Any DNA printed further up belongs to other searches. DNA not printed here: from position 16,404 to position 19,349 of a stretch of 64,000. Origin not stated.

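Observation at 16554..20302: Two-gene complete GtrABC-like glycosylation module: GT2 synthase plus a GtrA-flippase::GT39/ArnT-like transferase fusion, preceded by a zinc-ribbon protein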

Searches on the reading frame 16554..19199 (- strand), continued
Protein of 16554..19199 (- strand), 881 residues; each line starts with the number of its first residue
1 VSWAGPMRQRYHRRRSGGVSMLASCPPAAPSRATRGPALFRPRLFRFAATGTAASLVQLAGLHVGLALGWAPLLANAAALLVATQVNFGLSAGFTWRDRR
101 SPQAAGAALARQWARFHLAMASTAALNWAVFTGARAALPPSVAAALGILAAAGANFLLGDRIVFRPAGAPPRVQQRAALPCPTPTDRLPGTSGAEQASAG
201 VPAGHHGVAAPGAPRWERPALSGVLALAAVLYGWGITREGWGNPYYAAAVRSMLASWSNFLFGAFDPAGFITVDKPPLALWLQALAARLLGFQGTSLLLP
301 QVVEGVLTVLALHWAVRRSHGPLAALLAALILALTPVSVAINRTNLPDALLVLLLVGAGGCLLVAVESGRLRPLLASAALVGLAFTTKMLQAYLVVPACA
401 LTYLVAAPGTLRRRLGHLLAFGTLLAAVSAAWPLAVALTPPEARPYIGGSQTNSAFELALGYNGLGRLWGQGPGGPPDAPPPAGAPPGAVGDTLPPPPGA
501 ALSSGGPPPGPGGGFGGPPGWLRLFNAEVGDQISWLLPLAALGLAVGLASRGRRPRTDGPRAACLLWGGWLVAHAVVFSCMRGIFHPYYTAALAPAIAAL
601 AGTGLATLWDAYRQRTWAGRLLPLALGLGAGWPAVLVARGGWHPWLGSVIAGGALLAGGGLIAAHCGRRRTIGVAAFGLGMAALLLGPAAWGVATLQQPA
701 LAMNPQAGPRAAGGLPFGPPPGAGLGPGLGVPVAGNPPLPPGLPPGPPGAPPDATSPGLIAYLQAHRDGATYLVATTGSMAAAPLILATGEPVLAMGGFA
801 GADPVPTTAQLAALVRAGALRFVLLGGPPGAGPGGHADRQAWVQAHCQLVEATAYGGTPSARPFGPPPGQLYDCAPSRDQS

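Call 6: find_homologous_proteins(query=window:16554-19139:-, max_evalue=0.00001)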
Query window:16554-19139:- (861 aa): 4326 proteins with E <= 0.00001 among 8000 candidates; the best 120 are listed.
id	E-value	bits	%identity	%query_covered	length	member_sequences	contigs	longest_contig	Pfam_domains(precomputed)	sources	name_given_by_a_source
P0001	0.0e+0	1854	100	100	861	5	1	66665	PF04138.21,PF24878.2,PF13231.13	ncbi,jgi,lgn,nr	ncbi:MAG TPA: glycosyltransferase family 39 protein [Chloroflexota bacterium]|nr:glycosyltransferase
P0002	1.1e-237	810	60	50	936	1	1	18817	PF04138.21,PF24878.2,PF13231.13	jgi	jgi:4-amino-4-deoxy-L-arabinose transferase-like glycosyltransferase/putative flippase GtrA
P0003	4.3e-187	643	48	94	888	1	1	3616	PF04138.21,PF24878.2,PF13231.13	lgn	-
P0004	1.4e-183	631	52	50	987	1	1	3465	PF02366.25,PF04138.21,PF24878.2,PF13231.13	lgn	-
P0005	1.1e-176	608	49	78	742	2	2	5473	PF24878.2,PF13231.13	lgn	-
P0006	2.4e-171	590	45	78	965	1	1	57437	PF02366.25,PF04138.21,PF24878.2,PF13231.13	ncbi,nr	ncbi:MAG: glycosyltransferase family 39 protein [Chloroflexi bacterium]|nr:glycosyltransferase famil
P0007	2.7e-167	577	51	62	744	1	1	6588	PF24878.2,PF13231.13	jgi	jgi:4-amino-4-deoxy-L-arabinose transferase-like glycosyltransferase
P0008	4.8e-164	566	49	62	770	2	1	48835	PF24878.2,PF13231.13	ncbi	-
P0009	1.2e-159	552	48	75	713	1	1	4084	PF24878.2,PF13231.13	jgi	jgi:4-amino-4-deoxy-L-arabinose transferase-like glycosyltransferase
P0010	1.9e-155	538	47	76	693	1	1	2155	PF02366.25,PF24878.2,PF13231.13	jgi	jgi:4-amino-4-deoxy-L-arabinose transferase-like glycosyltransferase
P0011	8.2e-152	526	48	77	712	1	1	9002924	PF24878.2,PF13231.13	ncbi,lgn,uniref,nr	ncbi:glycosyltransferase family 39 protein [Streptosporangium sp. NBC_01756]|uniref:glycosyltransfer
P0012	3.2e-149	517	59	29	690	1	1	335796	PF24878.2,PF13231.13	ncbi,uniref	ncbi:ArnT family glycosyltransferase [Streptosporangium sp. NPDC000396]|uniref:ArnT family glycosylt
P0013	1.6e-148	515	46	77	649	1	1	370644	PF24878.2,PF13231.13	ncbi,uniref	ncbi:ArnT family glycosyltransferase [Nonomuraea sp. NPDC049400]|uniref:ArnT family glycosyltransfer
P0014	3.1e-147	511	43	75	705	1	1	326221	PF24878.2,PF13231.13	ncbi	ncbi:ArnT family glycosyltransferase [Spirillospora sp. NPDC050679]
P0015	3.6e-147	510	45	74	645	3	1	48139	PF24878.2,PF13231.13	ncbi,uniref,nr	ncbi:glycosyltransferase family 39 protein [Actinomadura montaniterrae]|uniref:Glycosyl transferase 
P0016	5.9e-147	510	45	75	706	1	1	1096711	PF24878.2,PF13231.13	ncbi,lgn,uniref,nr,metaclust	ncbi:glycosyltransferase family 39 protein [Actinomadura oligospora]|uniref:glycosyltransferase fami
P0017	1.7e-145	505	46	75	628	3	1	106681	PF24878.2,PF13231.13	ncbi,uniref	ncbi:glycosyltransferase family 39 protein [Nonomuraea sp. JJY05]|uniref:glycosyltransferase family 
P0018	2.0e-145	505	60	30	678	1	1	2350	PF24878.2,PF13231.13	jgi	jgi:4-amino-4-deoxy-L-arabinose transferase-like glycosyltransferase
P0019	3.0e-145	504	58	26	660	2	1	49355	PF24878.2,PF13231.13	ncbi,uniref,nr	ncbi:glycosyltransferase family 39 protein [Actinomadura kijaniata]|uniref:glycosyltransferase famil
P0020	7.5e-145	503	54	33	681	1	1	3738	PF24878.2,PF13231.13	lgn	-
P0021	1.2e-144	502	52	47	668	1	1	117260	PF24878.2,PF13231.13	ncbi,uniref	ncbi:glycosyltransferase family 39 protein [Planomonospora alba]|uniref:Glycosyltransferase family 3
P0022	1.2e-144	502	44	77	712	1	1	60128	PF24878.2,PF13231.13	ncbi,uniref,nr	ncbi:glycosyltransferase family 39 protein [Actinomadura opuntiae]|uniref:glycosyltransferase family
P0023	1.9e-144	501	47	77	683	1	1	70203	PF24878.2,PF13231.13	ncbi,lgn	ncbi:glycosyltransferase family 39 protein [Streptosporangium sandarakinum]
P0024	2.4e-144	501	49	77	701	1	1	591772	PF24878.2,PF13231.13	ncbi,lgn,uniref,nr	ncbi:glycosyltransferase family 39 protein [Allonocardiopsis opalescens]|uniref:4-amino-4-deoxy-L-ar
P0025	4.0e-144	500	47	74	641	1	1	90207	PF24878.2,PF13231.13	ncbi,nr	ncbi:MAG TPA: glycosyltransferase family 39 protein [Spirillospora sp.]|nr:glycosyltransferase famil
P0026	4.2e-144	500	48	77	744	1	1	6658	PF24878.2,PF13231.13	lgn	-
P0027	3.8e-143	497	46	76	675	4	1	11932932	PF24878.2,PF13231.13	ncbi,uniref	ncbi:glycosyltransferase family 39 protein [Actinoallomurus sp. CA-150999]|uniref:glycosyltransferas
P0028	5.1e-143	497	48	73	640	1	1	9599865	PF02366.25,PF24878.2,PF13231.13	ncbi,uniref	ncbi:glycosyltransferase family 39 protein [Spirillospora sp. CA-128828]|uniref:glycosyltransferase 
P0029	1.2e-142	496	46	77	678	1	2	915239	PF24878.2,PF13231.13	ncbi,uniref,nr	ncbi:4-amino-4-deoxy-L-arabinose transferase-like glycosyltransferase [Streptosporangium album]|unir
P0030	1.4e-142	495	48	13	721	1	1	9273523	PF24878.2,PF13231.13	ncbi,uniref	ncbi:glycosyltransferase family 39 protein [Spirillospora sp. CA-142024]|uniref:glycosyltransferase 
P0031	1.5e-142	495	60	30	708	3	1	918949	PF24878.2,PF13231.13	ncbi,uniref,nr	ncbi:glycosyltransferase family 39 protein [Actinomadura sp. K4S16]|uniref:glycosyltransferase famil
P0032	1.7e-142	495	44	75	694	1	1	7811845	PF24878.2,PF13231.13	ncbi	ncbi:glycosyltransferase family 39 protein [Spirillospora sp. CA-253888]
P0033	3.8e-142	494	56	32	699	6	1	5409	PF24878.2,PF13231.13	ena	-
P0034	4.6e-142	494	57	29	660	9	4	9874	PF24878.2,PF13231.13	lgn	-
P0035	9.9e-142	492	47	73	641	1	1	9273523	PF02366.25,PF24878.2,PF13231.13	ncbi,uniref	ncbi:glycosyltransferase family 39 protein [Spirillospora sp. CA-142024]|uniref:glycosyltransferase 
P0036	1.4e-141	492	58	30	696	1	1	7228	PF24878.2,PF13231.13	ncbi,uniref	ncbi:glycosyltransferase family 39 protein [Actinomadura sp. NPDC048032]|uniref:glycosyltransferase 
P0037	2.0e-141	491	46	58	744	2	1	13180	PF24878.2,PF13231.13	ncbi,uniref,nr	ncbi:glycosyl transferase family 39 [Actinomadura harenae]|uniref:Glycosyl transferase family 39 n=2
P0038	3.6e-141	491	58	30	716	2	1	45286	PF24878.2,PF13231.13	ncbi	ncbi:glycosyltransferase family 39 protein [Streptosporangium vulgare]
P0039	5.0e-141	490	39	38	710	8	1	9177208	PF24878.2,PF13231.13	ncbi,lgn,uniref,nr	ncbi:glycosyltransferase family 39 protein [Actinomadura citrea]|uniref:ArnT family glycosyltransfer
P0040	9.9e-141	489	45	76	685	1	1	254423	PF24878.2,PF13231.13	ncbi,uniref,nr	ncbi:glycosyltransferase family 39 protein [Actinoallomurus purpureus]|uniref:glycosyltransferase fa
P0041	1.1e-140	489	58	30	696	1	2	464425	PF24878.2,PF13231.13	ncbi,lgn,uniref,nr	ncbi:ArnT family glycosyltransferase [Actinomadura mexicana]|uniref:4-amino-4-deoxy-L-arabinose tran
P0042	1.6e-140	488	49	11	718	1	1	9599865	PF24878.2,PF13231.13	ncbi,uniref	ncbi:glycosyltransferase family 39 protein [Spirillospora sp. CA-128828]|uniref:glycosyltransferase 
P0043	1.7e-140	488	44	77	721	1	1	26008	PF24878.2,PF13231.13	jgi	jgi:4-amino-4-deoxy-L-arabinose transferase-like glycosyltransferase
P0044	1.9e-140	488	49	50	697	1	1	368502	PF24878.2,PF13231.13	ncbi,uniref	ncbi:ArnT family glycosyltransferase [Actinomadura chokoriensis]|uniref:ArnT family glycosyltransfer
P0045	1.9e-140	488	45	77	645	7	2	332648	PF24878.2,PF13231.13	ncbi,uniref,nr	ncbi:ArnT family glycosyltransferase [Nonomuraea guangzhouensis]|uniref:ArnT family glycosyltransfer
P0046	2.8e-140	488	55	33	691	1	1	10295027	PF24878.2,PF13231.13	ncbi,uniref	ncbi:glycosyltransferase family 39 protein [Streptosporangium sp. CA-135522]|uniref:glycosyltransfer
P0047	4.1e-140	487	49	58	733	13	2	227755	PF24878.2,PF13231.13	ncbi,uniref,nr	ncbi:hypothetical protein GCM10009527_003350 [Actinomadura nitritigenes]|uniref:glycosyltransferase 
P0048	6.5e-140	486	43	75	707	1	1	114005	PF24878.2,PF13231.13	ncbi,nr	ncbi:MAG TPA: glycosyltransferase family 39 protein [Spirillospora sp.]|nr:glycosyltransferase famil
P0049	7.6e-140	486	44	77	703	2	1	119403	PF24878.2,PF13231.13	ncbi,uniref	ncbi:glycosyltransferase family 39 protein [Actinoallomurus sp. NPDC052274]|uniref:glycosyltransfera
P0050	8.1e-140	486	58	32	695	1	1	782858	PF24878.2,PF13231.13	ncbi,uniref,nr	ncbi:glycosyltransferase family 39 protein [Streptosporangium amethystogenes]|uniref:glycosyltransfe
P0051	9.6e-140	486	43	79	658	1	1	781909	PF24878.2,PF13231.13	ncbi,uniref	ncbi:ArnT family glycosyltransferase [Nonomuraea sp. H19]|uniref:ArnT family glycosyltransferase n=1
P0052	1.1e-139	486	50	52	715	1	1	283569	PF24878.2,PF13231.13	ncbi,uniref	ncbi:glycosyltransferase family 39 protein [Planomonospora corallina]|uniref:Glycosyltransferase fam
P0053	1.5e-139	485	43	75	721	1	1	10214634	PF24878.2,PF13231.13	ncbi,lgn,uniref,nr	ncbi:glycosyltransferase family 39 protein [Actinomadura verrucosospora]|uniref:4-amino-4-deoxy-L-ar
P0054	2.1e-139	485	46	75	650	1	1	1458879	PF24878.2,PF13231.13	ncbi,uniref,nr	ncbi:ArnT family glycosyltransferase [Nonomuraea sp. SYSU D8015]|uniref:ArnT family glycosyltransfer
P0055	2.3e-139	485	47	75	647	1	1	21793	PF24878.2,PF13231.13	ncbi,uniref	ncbi:glycosyltransferase family 39 protein, partial [Actinomadura kijaniata]|uniref:glycosyltransfer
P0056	2.6e-139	484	47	58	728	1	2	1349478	PF24878.2,PF13231.13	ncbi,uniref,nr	ncbi:glycosyltransferase family 39 protein [Actinomadura fibrosa]|uniref:Glycosyltransferase family 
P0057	2.6e-139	484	57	30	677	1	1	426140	PF24878.2,PF13231.13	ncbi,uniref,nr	ncbi:ArnT family glycosyltransferase [Actinomadura macra]|uniref:ArnT family glycosyltransferase n=1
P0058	2.7e-139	484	47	71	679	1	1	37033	PF24878.2,PF13231.13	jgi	jgi:4-amino-4-deoxy-L-arabinose transferase-like glycosyltransferase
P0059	2.8e-139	484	43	90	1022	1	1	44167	PF04138.21,PF24878.2,PF00535.33,PF13231.13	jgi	jgi:4-amino-4-deoxy-L-arabinose transferase-like glycosyltransferase/putative flippase GtrA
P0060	4.7e-139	484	38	41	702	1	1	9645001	PF24878.2,PF13231.13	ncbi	ncbi:ArnT family glycosyltransferase [Spirillospora sp. CA-108201]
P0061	6.1e-139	483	45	71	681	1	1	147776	PF24878.2,PF13231.13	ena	-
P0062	7.5e-139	483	53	28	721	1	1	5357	PF02516.21,PF24878.2,PF13231.13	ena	-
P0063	9.0e-139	483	53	35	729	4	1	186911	PF24878.2,PF13231.13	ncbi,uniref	ncbi:glycosyltransferase family 39 protein [Streptosporangium canum]|uniref:glycosyltransferase fami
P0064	9.5e-139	483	50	51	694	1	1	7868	PF24878.2,PF13231.13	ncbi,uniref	ncbi:glycosyltransferase family 39 protein [Actinomadura napierensis]|uniref:Glycosyltransferase fam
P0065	1.4e-138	482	44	75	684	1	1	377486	PF24878.2,PF13231.13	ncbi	ncbi:glycosyltransferase family 39 protein [Spirillospora sp. NPDC127200]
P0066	2.4e-138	481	60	30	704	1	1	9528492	PF24878.2,PF13231.13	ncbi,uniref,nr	ncbi:glycosyltransferase family 39 protein [Actinomadura sp. WMMA1423]|uniref:ArnT family glycosyltr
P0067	3.4e-138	481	46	12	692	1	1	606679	PF24878.2,PF13231.13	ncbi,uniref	ncbi:glycosyltransferase family 39 protein [Actinomadura sp. GTD37]|uniref:glycosyltransferase famil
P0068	6.0e-138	480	58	30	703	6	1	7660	PF24878.2,PF13231.13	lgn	-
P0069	8.7e-138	479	42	39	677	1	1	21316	PF24878.2,PF13231.13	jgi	jgi:4-amino-4-deoxy-L-arabinose transferase-like glycosyltransferase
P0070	8.9e-138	479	44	76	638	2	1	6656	PF24878.2,PF13231.13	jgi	jgi:4-amino-4-deoxy-L-arabinose transferase-like glycosyltransferase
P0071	9.4e-138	479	50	51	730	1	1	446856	PF24878.2,PF13231.13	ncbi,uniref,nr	ncbi:glycosyltransferase family 39 protein [Actinomadura violacea]|uniref:Glycosyltransferase family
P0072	1.0e-137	479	42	14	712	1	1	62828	PF24878.2,PF13231.13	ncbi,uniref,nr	ncbi:glycosyl transferase family 39 [Actinomadura sp. LD22]|uniref:Glycosyl transferase family 39 n=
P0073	2.1e-137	478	45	74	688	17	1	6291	PF02516.21,PF24878.2,PF13231.13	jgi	jgi:4-amino-4-deoxy-L-arabinose transferase-like glycosyltransferase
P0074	3.7e-137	477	55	30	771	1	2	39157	PF02366.25,PF24878.2,PF13231.13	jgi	-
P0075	4.1e-137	477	46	74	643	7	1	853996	PF24878.2,PF13231.13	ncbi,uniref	ncbi:ArnT family glycosyltransferase [Nonomuraea bangladeshensis]|uniref:ArnT family glycosyltransfe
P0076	4.5e-137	477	45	75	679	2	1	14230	PF24878.2,PF13231.13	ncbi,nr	ncbi:MAG: 4-amino-4-deoxy-L-arabinose transferase and related glycosyltransferase of family-like pro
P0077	5.4e-137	477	45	77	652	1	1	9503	PF24878.2,PF13231.13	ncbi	ncbi:MAG: glycosyltransferase family 39 protein [Candidatus Dormibacteraceae bacterium]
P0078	5.6e-137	477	44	75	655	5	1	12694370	PF24878.2,PF13231.13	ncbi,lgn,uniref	ncbi:glycosyltransferase family 39 protein [Nonomuraea sp. NBC_00507]|uniref:glycosyltransferase fam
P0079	5.7e-137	477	42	12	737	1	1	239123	PF24878.2,PF13231.13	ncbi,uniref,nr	ncbi:glycosyltransferase family 39 protein [Actinomadura rupiterrae]|uniref:glycosyltransferase fami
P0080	6.5e-137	476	56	30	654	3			PF24878.2,PF13231.13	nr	nr:glycosyltransferase family 39 protein [Actinomadura rayongensis]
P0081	1.4e-136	475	43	75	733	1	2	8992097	PF24878.2,PF13231.13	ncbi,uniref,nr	ncbi:glycosyltransferase family 39 protein [Actinomadura viridis]|uniref:4-amino-4-deoxy-L-arabinose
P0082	1.9e-136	475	43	71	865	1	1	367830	PF24878.2,PF13231.13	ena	-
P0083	2.0e-136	475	48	12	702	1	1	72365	PF24878.2,PF13231.13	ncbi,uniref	ncbi:glycosyltransferase family 39 protein [Actinomadura sp. NTSP31]|uniref:glycosyltransferase fami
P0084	2.5e-136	475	50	53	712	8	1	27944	PF24878.2,PF13231.13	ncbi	ncbi:MAG TPA: glycosyltransferase family 39 protein [Actinoallomurus sp.]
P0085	2.6e-136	475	55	35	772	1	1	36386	PF02366.25,PF24878.2,PF13231.13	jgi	jgi:4-amino-4-deoxy-L-arabinose transferase-like glycosyltransferase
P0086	2.6e-136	474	43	75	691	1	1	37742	PF24878.2,PF13231.13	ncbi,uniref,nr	ncbi:glycosyltransferase family 39 protein [Actinomadura hibisca]|uniref:glycosyltransferase family 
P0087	3.2e-136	474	58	30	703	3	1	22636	PF24878.2,PF13231.13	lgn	-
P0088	3.7e-136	474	57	30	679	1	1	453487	PF24878.2,PF13231.13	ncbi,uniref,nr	ncbi:glycosyltransferase family 39 protein [Actinomadura terrae]|uniref:glycosyltransferase family 3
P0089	4.5e-136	474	44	77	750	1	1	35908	PF02366.25,PF24878.2,PF13231.13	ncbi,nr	ncbi:MAG: glycosyltransferase family 39 protein [Acidimicrobiia bacterium]|nr:glycosyltransferase fa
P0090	5.6e-136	473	44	75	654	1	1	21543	PF24878.2,PF13231.13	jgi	jgi:4-amino-4-deoxy-L-arabinose transferase-like glycosyltransferase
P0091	6.5e-136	473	54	30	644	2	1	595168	PF24878.2,PF13231.13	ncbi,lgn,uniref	ncbi:glycosyltransferase family 39 protein [Nonomuraea jabiensis]|uniref:ArnT family glycosyltransfe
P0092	6.6e-136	473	54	30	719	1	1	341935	PF24878.2,PF13231.13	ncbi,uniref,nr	ncbi:glycosyltransferase family 39 protein [Actinoallomurus purpureus]|uniref:glycosyltransferase fa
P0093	7.8e-136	473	56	32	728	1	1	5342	PF24878.2,PF13231.13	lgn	-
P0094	7.9e-136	473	45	77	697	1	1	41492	PF24878.2,PF13231.13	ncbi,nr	ncbi:MAG: 4-amino-4-deoxy-L-arabinose transferase and related glycosyltransferase of family-like pro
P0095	1.1e-135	472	47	53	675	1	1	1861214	PF24878.2,PF13231.13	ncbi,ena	-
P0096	1.1e-135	472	47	69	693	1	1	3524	PF24878.2,PF13231.13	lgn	-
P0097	1.1e-135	472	43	77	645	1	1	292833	PF24878.2,PF13231.13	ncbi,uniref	ncbi:glycosyltransferase family 39 protein [Nonomuraea sp. H19]|uniref:glycosyltransferase family 39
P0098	1.3e-135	472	56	29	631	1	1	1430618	PF24878.2,PF13231.13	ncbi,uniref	ncbi:ArnT family glycosyltransferase [Nonomuraea sp. NPDC050536]|uniref:ArnT family glycosyltransfer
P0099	1.6e-135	472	36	41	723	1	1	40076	PF24878.2,PF13231.13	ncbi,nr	ncbi:MAG: glycosyltransferase family 39 protein [Isosphaeraceae bacterium]|nr:glycosyltransferase fa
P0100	1.8e-135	472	48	53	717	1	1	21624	PF24878.2,PF13231.13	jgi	jgi:4-amino-4-deoxy-L-arabinose transferase-like glycosyltransferase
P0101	1.9e-135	472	43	75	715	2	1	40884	PF24878.2,PF13231.13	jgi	-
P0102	5.0e-135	470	49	50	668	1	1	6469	PF24878.2,PF13231.13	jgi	jgi:4-amino-4-deoxy-L-arabinose transferase-like glycosyltransferase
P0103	5.4e-135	470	44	77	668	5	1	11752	PF24878.2,PF13231.13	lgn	-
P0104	6.0e-135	470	54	30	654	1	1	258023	PF24878.2,PF13231.13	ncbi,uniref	ncbi:glycosyltransferase family 39 protein [Nonomuraea sp. 3N208]|uniref:glycosyltransferase family 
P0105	6.6e-135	470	60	29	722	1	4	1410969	PF24878.2,PF13231.13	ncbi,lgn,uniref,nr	ncbi:glycosyltransferase family 39 protein [Planomonospora venezuelensis]|uniref:4-amino-4-deoxy-L-a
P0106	7.3e-135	470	44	77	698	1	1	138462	PF24878.2,PF13231.13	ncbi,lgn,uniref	ncbi:glycosyltransferase family 39 protein [Streptosporangium sp. NPDC051023]|uniref:glycosyltransfe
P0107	7.6e-135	470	43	77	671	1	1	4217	PF24878.2,PF13231.13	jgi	jgi:4-amino-4-deoxy-L-arabinose transferase-like glycosyltransferase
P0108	8.3e-135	470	50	34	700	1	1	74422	PF02366.25,PF24878.2,PF13231.13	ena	-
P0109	1.0e-134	469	57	30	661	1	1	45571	PF24878.2,PF13231.13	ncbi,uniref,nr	ncbi:glycosyltransferase family 39 protein [Acrocarpospora catenulata]|uniref:glycosyltransferase fa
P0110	1.0e-134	469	45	74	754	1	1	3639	PF24878.2,PF13231.13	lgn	-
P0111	1.3e-134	469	45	75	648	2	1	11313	PF24878.2,PF13231.13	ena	-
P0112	1.4e-134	469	48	54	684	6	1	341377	PF24878.2,PF13231.13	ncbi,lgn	ncbi:glycosyltransferase family 39 protein [Streptosporangium sp. NPDC002607]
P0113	1.4e-134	469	60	29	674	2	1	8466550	PF24878.2,PF13231.13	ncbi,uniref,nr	ncbi:glycosyltransferase family 39 protein [Planobispora rosea]|uniref:glycosyltransferase family 39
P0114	1.5e-134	469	43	80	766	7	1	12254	PF02366.25,PF24878.2,PF13231.13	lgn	-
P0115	2.0e-134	468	55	30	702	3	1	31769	PF24878.2,PF13231.13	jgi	jgi:4-amino-4-deoxy-L-arabinose transferase-like glycosyltransferase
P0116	2.1e-134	468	57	30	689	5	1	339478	PF24878.2,PF13231.13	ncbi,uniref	ncbi:mannosyltransferase YkcB-related protein [Streptosporangium canum]|uniref:glycosyltransferase f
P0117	2.1e-134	468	53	30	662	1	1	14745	PF24878.2,PF13231.13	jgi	jgi:4-amino-4-deoxy-L-arabinose transferase-like glycosyltransferase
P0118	2.5e-134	468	58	30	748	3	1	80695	PF24878.2,PF11992.14,PF13231.13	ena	-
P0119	2.5e-134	468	45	77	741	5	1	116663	PF24878.2,PF13231.13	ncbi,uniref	ncbi:glycosyltransferase family 39 protein [Streptosporangium sandarakinum]|uniref:glycosyltransfera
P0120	3.3e-134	468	41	77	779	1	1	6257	PF24878.2,PF13231.13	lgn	-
